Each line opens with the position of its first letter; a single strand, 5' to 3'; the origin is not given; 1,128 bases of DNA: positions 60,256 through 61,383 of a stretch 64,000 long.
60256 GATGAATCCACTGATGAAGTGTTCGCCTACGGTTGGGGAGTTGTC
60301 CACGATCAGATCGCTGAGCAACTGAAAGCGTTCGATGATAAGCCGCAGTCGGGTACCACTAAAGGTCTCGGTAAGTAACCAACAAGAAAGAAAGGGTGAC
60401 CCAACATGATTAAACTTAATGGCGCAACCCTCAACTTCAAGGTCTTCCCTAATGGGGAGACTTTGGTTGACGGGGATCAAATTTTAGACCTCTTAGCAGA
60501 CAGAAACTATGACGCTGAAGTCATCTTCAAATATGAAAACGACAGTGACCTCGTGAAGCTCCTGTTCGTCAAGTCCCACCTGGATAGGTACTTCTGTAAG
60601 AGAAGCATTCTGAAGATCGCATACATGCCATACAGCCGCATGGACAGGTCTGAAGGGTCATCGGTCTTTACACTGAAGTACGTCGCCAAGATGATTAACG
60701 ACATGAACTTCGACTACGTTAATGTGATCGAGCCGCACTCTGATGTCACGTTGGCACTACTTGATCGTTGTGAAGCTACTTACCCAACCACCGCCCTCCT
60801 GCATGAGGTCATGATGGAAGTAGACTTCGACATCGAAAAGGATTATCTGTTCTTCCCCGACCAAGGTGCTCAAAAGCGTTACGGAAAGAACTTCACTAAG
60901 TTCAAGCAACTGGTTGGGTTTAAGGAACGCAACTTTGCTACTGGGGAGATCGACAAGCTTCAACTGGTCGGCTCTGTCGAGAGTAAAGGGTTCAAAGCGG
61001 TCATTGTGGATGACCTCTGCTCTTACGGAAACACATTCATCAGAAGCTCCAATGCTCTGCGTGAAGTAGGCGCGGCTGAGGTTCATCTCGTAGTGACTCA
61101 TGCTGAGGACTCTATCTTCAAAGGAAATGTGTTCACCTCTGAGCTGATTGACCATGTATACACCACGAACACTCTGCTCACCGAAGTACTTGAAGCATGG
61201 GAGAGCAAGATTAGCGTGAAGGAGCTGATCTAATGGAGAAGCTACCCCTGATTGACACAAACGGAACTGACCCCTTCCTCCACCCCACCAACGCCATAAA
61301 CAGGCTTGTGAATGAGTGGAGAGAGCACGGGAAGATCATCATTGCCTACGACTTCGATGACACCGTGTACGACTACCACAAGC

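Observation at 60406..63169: Coupled three-gene operon Prs-like kinase / HAD phosphatase / NAMPT-family enzyme: candidate NAD+ reconstitution module against NAD+-depleting immunity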

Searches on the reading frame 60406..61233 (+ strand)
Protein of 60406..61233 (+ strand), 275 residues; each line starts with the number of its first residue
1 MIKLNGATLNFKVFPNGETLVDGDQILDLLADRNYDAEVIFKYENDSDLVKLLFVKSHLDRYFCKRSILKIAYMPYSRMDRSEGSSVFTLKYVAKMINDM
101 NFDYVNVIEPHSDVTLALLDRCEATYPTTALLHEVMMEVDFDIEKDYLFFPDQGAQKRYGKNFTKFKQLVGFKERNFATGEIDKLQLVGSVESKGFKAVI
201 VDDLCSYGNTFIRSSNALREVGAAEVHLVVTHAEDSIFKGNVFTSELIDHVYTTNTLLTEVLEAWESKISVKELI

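Call 3: search_protein_families(library=pfam, proteins=[window:60406-61233:+], max_evalue=0.01)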
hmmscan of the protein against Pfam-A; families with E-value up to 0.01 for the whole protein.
window:60406-61233:+ (275 aa): 3 families
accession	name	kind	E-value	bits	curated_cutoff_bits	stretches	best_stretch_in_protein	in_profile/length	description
PF14572.12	Pribosyl_synth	-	7.7e-07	29.7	27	1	184-269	74-157/184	Phosphoribosyl synthetase-associated domain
PF00156.33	Pribosyltran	-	2.2e-06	27.5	26.3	1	189-233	81-125/158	Phosphoribosyl transferase domain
PF13793.12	Pribosyltran_N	-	0.00016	22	25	1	33-99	46-115/117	N-terminal domain of ribose phosphate pyrophosphokinase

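Call 4: search_protein_families(library=phrogs, proteins=[window:60406-61233:+], max_evalue=0.001)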
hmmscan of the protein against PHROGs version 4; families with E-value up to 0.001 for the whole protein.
window:60406-61233:+ (275 aa): 2 families
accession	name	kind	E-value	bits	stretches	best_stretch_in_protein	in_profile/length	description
phrog_619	-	other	1.1e-72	245.5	1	6-261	12-266/282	ribose-phosphate pyrophosphokinase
phrog_12872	-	other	1.1e-12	48.4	1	70-214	77-223/547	nicotinamide phosphoribosyl transferase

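Call 5: search_protein_families(library=ncbifam, proteins=[window:60406-61233:+], max_evalue=0.01)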
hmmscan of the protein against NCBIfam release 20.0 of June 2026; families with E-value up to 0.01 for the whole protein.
window:60406-61233:+ (275 aa): 13 families
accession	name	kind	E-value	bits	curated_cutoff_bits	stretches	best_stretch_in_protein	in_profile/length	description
TIGR01251.1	ribP_PPkin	subfamily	2.2e-25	89.2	113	1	9-275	27-291/309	ribose-phosphate diphosphokinase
NF002095.0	PRK00934.1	equivalog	1.8e-21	76.5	296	1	8-275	26-280/287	ribose-phosphate diphosphokinase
NF002320.0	PRK01259.1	subfamily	3.7e-17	62.7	297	1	45-262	66-281/316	ribose-phosphate diphosphokinase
NF005537.0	PRK07199.1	subfamily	1e-15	57.6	322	1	7-257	27-273/301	ribose-phosphate diphosphokinase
NF003428.0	PRK04923.1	equivalog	5e-12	45.6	536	1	47-257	68-279/319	ribose-phosphate diphosphokinase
NF002758.0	PRK02812.1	equivalog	8.4e-12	44.9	518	1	48-258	84-293/330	ribose-phosphate pyrophosphokinase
NF001815.0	PRK00553.1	equivalog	1.9e-11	43.6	484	1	33-260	55-287/332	ribose-phosphate pyrophosphokinase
NF005299.0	PRK06827.1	subfamily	1.4e-10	40.4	327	1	71-259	130-332/383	phosphoribosylpyrophosphate synthetase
NF002618.0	PRK02269.1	equivalog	1.1e-09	38.4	460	1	48-234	68-256/321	ribose-phosphate diphosphokinase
NF002844.0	PRK03092.1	equivalog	6.6e-09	35.4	438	1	51-261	77-289/326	ribose-phosphate diphosphokinase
NF002686.0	PRK02458.1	equivalog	6e-08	32.5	506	1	47-256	71-279/323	ribose-phosphate diphosphokinase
TIGR01134.1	purF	equivalog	0.0056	16.1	350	0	144-247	270-386/432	amidophosphoribosyltransferase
NF009211.0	PRK12560.1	equivalog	0.0086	15.9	188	0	193-240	112-158/187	adenine phosphoribosyltransferase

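Call 13: search_solved_structures(query=window:60406-61233:+, max_evalue=0.001, show_alignments=2)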
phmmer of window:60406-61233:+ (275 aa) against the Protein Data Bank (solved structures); distinct sequences matched with E-value up to 0.001: 31.
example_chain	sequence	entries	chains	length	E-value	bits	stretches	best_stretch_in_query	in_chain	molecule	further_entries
4twb_A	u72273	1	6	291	1e-14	57.9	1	10-232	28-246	Ribose-phosphate pyrophosphokinase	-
7yk1_A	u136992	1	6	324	5.5e-10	42.3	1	48-260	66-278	Ribose-phosphate pyrophosphokinase 2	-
8dbn_A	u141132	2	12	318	1.1e-09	41.4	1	47-263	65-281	Ribose-phosphate pyrophosphokinase 1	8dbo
8dbf_A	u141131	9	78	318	1.1e-09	41.4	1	47-263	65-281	Ribose-phosphate pyrophosphokinase 1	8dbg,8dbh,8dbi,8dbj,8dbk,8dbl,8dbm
8dbc_A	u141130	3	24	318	1.1e-09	41.4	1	47-263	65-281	Ribose-phosphate pyrophosphokinase 1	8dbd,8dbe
2h06_A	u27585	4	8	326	1.2e-09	41.3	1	47-263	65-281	Ribose-phosphate pyrophosphokinase I | Ribose-phosphate pyrophosphokinase 1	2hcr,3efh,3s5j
4lzo_A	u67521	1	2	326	1.2e-09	41.3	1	47-263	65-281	Ribose-phosphate pyrophosphokinase 1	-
4m0u_A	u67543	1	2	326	1.2e-09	41.2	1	47-263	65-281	Ribose-phosphate pyrophosphokinase 1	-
4f8e_A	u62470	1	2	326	1.2e-09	41.2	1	47-263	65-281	Ribose-phosphate pyrophosphokinase 1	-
4lzn_B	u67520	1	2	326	1.3e-09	41.2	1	46-263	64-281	Ribose-phosphate pyrophosphokinase 1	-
4lyg_A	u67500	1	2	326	1.4e-09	41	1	48-263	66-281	Ribose-phosphate pyrophosphokinase 1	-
2h07_A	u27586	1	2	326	2.2e-09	40.4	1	47-263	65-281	Ribose-phosphate pyrophosphokinase I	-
4s2u_A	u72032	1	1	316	3e-09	40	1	47-257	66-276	Ribose-phosphate pyrophosphokinase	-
7xmu_A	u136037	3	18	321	3.1e-09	39.9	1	47-257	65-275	Ribose-phosphate pyrophosphokinase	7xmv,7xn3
6asv_A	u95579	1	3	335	3.5e-09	39.7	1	47-257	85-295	Ribose-phosphate pyrophosphokinase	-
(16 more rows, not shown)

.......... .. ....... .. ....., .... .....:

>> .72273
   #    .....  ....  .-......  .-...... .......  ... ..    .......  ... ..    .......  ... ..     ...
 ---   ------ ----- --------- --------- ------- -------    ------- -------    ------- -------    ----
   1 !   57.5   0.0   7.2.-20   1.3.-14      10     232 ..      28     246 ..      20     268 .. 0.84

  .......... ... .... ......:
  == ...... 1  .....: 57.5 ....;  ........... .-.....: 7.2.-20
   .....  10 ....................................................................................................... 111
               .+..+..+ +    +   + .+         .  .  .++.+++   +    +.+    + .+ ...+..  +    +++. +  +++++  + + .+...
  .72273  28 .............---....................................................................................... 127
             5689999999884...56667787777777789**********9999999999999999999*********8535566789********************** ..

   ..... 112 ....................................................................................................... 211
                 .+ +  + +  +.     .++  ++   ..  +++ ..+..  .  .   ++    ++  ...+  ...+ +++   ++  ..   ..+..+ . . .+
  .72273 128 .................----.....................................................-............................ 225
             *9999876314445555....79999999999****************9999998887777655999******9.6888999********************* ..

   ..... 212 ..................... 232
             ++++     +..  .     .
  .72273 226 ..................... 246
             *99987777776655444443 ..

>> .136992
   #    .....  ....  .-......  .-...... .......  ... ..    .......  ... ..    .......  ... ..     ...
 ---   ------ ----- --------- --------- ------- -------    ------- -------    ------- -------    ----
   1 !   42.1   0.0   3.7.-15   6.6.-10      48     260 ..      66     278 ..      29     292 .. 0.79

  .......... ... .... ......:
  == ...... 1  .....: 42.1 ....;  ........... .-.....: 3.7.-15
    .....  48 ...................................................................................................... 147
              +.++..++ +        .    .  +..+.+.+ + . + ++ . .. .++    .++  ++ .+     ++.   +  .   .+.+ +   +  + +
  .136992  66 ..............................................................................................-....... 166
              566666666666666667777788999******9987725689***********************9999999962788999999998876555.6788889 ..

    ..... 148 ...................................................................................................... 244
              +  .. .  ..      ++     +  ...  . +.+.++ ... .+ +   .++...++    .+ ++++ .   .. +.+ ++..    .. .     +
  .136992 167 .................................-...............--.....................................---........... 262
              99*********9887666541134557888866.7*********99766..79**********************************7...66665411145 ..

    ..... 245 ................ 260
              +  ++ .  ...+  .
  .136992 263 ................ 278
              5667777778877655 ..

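Call 33: search_dna_similar(query=window:60406-61233:+, collection=phages, mode=protein, max_rows=60, rows=spread, max_evalue=0.00001)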
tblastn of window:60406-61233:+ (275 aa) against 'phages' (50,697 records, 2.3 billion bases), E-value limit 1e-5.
Records with a match: 1474; places in all: 1475; records where one place covers at least 80% of the query: 771.
Best place of each record, by identity: <60% 1474.
By first word of the organism name: Staphylococcus 197; Pseudomonas 195; Escherichia 178; Vibrio 164; Salmonella 122; Bacillus 84; Mycobacterium 81; Klebsiella 75; Listeria 55; Aeromonas 39; and 37 more.
By host as written in the record: - 202; Staphylococcus aureus 82; Pseudomonas aeruginosa 54; Escherichia coli 48; Mycobacterium smegmatis mc2 155 48; Listeria monocytogenes 44; Vibrio harveyi BAA-1116 36; Klebsiella pneumoniae 34; and 362 more.
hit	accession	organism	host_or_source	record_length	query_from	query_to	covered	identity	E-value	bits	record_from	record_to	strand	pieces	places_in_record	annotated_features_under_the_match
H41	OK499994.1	Bacillus phage vB_BanS_Skywalker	Bacillus anthracis Sterne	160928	1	275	100%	52.3%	2e-78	263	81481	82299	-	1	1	phosphoribosylpyrophosphate synthetase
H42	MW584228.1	Bacillus phage BCPG3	Bacillus sp. ATCC 27348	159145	1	261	95%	49.3%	5e-74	251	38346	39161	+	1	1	ribose-phosphate pyrophosphokinase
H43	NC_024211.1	Bacillus phage Megatron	-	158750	1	260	95%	43.7%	5e-62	216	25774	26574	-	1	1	ribose-phosphate pyrophosphokinase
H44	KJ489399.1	Bacillus phage Hakuna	-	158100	1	260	95%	43.3%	3e-61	214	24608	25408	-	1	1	ribose-phosphate pyrophosphokinase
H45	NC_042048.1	Listeria phage LMTA-34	Listeria monocytogenes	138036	4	257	92%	38.5%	7e-37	144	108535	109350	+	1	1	ribose-phosphate pyrophosphokinase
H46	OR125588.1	Listeria phage cka18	Listeria monocytogenes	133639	4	257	92%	37.4%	9e-37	144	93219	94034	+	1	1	record has no annotation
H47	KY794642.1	Staphylococcus phage vB_Sau_Clo6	Staphylococcus aureus ATCC 25923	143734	14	257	89%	36.2%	7e-37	144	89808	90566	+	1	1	ribose-phosphate pyrophosphokinase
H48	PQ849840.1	Staphylococcus phage JS1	Staphylococcus xylosus WT2481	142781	12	257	89%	35.5%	7e-32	129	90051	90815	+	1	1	ribose-phosphate pyrophosphokinase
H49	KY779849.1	Staphylococcus phage qdsa002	Staphylococcus aureus ATCC 43300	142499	14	270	93%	33.7%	2e-31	128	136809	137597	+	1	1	putative ribose-phosphate pyrophosphokinase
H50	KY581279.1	Staphylococcus phage pSa-3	Staphylococcus aureus ATCC 25923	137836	14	270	93%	33.7%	3e-30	125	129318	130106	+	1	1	ribose-phosphate pyrophosphokinase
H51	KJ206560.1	Staphylococcus phage 812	Staphylococcus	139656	14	270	93%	33.7%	3e-30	125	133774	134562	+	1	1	hypothetical protein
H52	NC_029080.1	Staphylococcus phage 812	Staphylococcus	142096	14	270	93%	33.7%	3e-30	125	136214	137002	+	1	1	ribose-phosphate pyrophosphokinase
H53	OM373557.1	Staphylococcus phage vB_SpsM-DS10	Staphylococcus pseudintermedius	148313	14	270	93%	33.7%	3e-30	125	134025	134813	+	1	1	record has no annotation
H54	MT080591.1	Staphylococcus phage vB_SauM_EW29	Staphylococcus carnosus TM300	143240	14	270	93%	33.3%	5e-30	124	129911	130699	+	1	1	record has no annotation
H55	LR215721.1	Staphylococcus phage Stab22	-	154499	14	257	89%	34.6%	4e-34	135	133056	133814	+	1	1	g192: ribose-phosphate pyrophosphokinase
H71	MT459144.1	Vibrio phage Dax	Vibrio harveyi BAA-1116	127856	48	255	76%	33.8%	4e-15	81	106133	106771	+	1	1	ribose-phosphate pyrophosphokinase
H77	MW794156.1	Vibrio phage ICP1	-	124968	48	257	76%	31.6%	2e-16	85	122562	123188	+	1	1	ribose-phosphate pyrophosphokinase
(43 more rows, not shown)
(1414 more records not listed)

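Call 36: get_annotated_region(hit=H77, flank=3500)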
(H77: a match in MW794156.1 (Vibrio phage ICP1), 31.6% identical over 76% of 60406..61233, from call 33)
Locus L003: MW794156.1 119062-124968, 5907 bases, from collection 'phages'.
description: Vibrio phage ICP1 isolate 2017_Dha_AD, complete genome.
organism: Vibrio phage ICP1 (NCBI taxid 979525)
taxonomy: Viruses; Duplodnaviria; Heunggongvirae; Uroviricota; Caudoviricetes; Mohonavirus; Mohonavirus ICP1
host: -; source: -; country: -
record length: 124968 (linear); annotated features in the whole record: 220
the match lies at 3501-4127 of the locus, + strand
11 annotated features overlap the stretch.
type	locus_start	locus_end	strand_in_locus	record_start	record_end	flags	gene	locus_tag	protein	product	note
CDS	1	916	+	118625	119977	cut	-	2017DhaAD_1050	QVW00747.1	DNA ligase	Previously called: GP215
CDS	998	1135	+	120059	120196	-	-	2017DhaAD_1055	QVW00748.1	hypothetical protein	Previously called: GP216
CDS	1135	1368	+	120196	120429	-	-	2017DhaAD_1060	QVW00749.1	hypothetical protein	Previously called: GP217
CDS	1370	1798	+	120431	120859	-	-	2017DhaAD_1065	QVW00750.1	hypothetical protein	Previously called: GP218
CDS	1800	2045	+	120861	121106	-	-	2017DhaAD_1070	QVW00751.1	hypothetical protein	Previously called: GP219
CDS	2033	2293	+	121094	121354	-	-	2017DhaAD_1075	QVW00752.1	hypothetical protein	Previously called: GP220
CDS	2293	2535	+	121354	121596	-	-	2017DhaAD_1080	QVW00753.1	hypothetical protein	Previously called: GP221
CDS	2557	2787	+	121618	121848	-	-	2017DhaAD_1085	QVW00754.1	hypothetical protein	Previously called: GP226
CDS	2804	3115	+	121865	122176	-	-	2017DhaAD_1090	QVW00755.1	hypothetical protein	Previously called: GP227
CDS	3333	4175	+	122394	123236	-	-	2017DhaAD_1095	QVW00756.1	ribose-phosphate pyrophosphokinase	Previously called: GP228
CDS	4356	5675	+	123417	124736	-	-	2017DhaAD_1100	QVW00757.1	hypothetical protein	Annotated with Prodigal v2.6.3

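Call 37: get_annotated_region(hit=H41, flank=5000)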
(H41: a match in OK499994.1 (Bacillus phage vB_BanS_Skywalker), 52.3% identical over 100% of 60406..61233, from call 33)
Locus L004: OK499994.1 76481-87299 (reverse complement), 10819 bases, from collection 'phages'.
description: Bacillus phage vB_BanS_Skywalker, complete genome.
organism: Bacillus phage vB_BanS_Skywalker (NCBI taxid 2894789)
taxonomy: Viruses; Duplodnaviria; Heunggongvirae; Uroviricota; Caudoviricetes; Joanripponvirinae; Tsamsavirus; Tsamsavirus skywalker
host: Bacillus anthracis Sterne; source: soil; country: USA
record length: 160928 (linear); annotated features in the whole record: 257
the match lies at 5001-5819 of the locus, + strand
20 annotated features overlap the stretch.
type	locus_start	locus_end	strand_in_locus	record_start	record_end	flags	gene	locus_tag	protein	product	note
CDS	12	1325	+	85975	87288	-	-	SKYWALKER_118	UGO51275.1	ATP-dependent DNA ligase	gp118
CDS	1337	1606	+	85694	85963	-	-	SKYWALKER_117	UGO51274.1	hypothetical protein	gp117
CDS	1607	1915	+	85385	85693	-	-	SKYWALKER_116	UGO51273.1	hypothetical protein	gp116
CDS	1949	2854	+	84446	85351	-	-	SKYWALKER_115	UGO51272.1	RNA ligase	gp115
CDS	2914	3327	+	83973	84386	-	-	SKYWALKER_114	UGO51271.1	hypothetical protein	gp114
CDS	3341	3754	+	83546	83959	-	-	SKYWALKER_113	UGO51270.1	hypothetical protein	gp113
CDS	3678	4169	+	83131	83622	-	-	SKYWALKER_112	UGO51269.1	hypothetical protein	gp112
CDS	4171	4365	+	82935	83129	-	-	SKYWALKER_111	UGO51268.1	hypothetical protein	gp111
CDS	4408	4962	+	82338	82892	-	-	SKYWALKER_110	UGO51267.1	DUF1273 domain-containing protein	gp110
CDS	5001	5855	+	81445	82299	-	-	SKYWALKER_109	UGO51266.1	phosphoribosylpyrophosphate synthetase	gp109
CDS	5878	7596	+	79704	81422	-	-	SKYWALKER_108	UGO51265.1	nicotinate phosphoribosyltransferase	gp108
CDS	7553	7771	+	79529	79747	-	-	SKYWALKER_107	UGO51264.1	hypothetical protein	gp107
CDS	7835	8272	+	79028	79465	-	-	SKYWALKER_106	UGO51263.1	GatB/YqeY domain-containing protein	gp106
CDS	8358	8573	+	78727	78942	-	-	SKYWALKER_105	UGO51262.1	hypothetical protein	gp105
CDS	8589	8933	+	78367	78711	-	-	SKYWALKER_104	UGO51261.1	hypothetical protein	gp104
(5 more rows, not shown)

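Call 38: get_annotated_region(hit=H45, flank=5000)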
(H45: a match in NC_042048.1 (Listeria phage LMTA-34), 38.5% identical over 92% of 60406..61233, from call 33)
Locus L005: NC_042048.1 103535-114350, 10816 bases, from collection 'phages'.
description: Listeria phage LMTA-34, complete genome.
organism: Listeria phage LMTA-34 (NCBI taxid 1486397)
taxonomy: Viruses; Duplodnaviria; Heunggongvirae; Uroviricota; Caudoviricetes; Herelleviridae; Jasinkavirinae; Pecentumvirus; Pecentumvirus LMTA34
host: Listeria monocytogenes; source: -; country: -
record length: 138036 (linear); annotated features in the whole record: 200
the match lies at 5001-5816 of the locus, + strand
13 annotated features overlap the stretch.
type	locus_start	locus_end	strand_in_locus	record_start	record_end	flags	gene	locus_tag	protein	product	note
CDS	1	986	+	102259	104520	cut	-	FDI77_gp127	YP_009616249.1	ribonucleotide reductase large subunit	-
CDS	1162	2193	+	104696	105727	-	-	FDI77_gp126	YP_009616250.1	ribonucleoside diphosphate reductase small subunit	-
CDS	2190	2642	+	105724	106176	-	-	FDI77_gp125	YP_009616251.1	flavodoxin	NrdI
CDS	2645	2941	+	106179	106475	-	-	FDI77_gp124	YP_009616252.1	hypothetical protein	-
CDS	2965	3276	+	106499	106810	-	-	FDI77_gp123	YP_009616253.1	thioredoxin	-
CDS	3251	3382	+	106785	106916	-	-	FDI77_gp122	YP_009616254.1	thioredoxin domain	-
CDS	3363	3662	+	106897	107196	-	-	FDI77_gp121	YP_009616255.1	thioredoxin domain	-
CDS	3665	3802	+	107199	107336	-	-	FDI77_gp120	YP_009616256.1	hypothetical protein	-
CDS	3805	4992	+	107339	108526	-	-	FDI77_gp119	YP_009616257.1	hypothetical protein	-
CDS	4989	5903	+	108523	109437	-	-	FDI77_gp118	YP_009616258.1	ribose-phosphate pyrophosphokinase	-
CDS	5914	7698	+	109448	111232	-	-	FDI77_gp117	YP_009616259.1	nicotinamide phosphoribosyl transferase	-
CDS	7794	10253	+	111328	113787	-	-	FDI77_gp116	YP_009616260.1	hypothetical protein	-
CDS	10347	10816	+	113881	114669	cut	-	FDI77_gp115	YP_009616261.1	hypothetical protein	-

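Call 52: get_annotated_region(hit=H71, flank=4000)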
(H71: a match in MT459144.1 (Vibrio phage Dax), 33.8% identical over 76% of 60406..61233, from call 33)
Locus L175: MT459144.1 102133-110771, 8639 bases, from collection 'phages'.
description: Vibrio phage Dax, complete genome.
organism: Vibrio phage Dax (NCBI taxid 2736275)
taxonomy: Viruses; Duplodnaviria; Heunggongvirae; Uroviricota; Caudoviricetes; Demerecviridae; Ermolyevavirinae; Thalassavirus
host: Vibrio harveyi BAA-1116; source: Chesapeake Bay Oyster; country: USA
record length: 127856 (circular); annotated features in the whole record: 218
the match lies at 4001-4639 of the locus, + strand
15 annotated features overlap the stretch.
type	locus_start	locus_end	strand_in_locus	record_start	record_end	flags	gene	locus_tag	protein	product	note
CDS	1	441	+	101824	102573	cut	-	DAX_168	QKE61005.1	hypothetical protein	gp168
CDS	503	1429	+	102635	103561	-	-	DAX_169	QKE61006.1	putative RNA ligase/tail attachment protein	gp169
CDS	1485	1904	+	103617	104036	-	-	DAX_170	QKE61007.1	hypothetical protein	gp170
CDS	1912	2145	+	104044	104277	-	-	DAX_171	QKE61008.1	hypothetical protein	gp171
CDS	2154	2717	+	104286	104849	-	-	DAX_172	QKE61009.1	hypothetical protein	gp172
CDS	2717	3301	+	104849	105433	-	-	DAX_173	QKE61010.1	hypothetical protein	gp173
CDS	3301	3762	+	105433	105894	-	-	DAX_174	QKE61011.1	hypothetical protein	gp174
CDS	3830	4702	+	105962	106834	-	-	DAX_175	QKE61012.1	ribose-phosphate pyrophosphokinase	gp175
CDS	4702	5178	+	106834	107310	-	-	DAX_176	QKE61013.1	hypothetical protein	gp176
CDS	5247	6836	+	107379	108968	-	-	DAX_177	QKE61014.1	nicotinate phosphoribosyltransferase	gp177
CDS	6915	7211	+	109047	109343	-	-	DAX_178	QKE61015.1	hypothetical protein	gp178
CDS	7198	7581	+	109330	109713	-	-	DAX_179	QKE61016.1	hypothetical protein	gp179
CDS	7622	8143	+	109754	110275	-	-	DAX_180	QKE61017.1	hypothetical protein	gp180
CDS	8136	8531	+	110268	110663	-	-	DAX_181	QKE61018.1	hypothetical protein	gp181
CDS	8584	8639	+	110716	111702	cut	-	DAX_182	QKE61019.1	RNA ligase 2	gp182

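Call 55: search_protein_families(library=pfam, proteins=[L175:4702-5178:+], max_evalue=0.01)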
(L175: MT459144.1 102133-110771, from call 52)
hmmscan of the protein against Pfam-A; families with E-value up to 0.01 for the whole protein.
L175:4702-5178:+ (158 aa): 1 family
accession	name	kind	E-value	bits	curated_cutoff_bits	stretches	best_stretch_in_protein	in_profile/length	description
PF01661.27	Macro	-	3.3e-07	30.7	22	1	24-138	2-115/118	Macro domain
